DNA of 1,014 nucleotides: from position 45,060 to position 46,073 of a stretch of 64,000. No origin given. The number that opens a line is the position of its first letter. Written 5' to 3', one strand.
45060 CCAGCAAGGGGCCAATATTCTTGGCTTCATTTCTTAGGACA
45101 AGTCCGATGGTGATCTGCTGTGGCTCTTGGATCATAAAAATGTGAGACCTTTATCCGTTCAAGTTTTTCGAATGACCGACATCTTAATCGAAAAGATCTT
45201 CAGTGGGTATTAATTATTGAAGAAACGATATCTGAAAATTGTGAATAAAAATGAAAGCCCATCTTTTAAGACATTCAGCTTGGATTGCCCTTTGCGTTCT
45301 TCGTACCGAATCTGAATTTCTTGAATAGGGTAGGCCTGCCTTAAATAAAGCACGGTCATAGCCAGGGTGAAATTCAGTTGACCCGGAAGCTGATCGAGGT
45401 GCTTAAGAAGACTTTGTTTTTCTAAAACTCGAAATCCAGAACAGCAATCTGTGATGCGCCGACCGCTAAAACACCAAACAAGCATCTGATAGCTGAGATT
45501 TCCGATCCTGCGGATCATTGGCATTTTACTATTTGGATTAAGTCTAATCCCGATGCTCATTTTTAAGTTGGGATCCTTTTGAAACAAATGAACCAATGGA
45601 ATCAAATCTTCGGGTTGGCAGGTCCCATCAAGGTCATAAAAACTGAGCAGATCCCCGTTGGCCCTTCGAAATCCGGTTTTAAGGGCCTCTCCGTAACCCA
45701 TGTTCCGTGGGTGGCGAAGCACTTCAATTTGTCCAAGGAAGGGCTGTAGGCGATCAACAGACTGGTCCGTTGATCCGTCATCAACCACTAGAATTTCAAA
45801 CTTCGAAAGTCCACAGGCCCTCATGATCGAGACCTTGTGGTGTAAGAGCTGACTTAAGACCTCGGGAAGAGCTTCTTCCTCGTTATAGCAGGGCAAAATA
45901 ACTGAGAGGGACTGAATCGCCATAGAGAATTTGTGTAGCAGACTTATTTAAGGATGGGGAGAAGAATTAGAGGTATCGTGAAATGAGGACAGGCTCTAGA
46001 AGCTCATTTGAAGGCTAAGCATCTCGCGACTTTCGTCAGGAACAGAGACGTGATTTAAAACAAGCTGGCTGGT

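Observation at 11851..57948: Family of five structured palindromic elements with an invariant asymmetric core, each placed just after a stop codon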

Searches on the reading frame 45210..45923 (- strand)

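Call 62: search_protein_families(library=pfam, max_evalue=0.00001, proteins=[window:45210-45923:-])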
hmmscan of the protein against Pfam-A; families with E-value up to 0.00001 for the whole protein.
window:45210-45923:- (237 aa): 1 family
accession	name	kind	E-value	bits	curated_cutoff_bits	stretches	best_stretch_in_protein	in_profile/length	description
PF00535.33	Glycos_transf_2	-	1.1e-29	104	23.3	1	7-172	1-164/168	Glycosyl transferase family 2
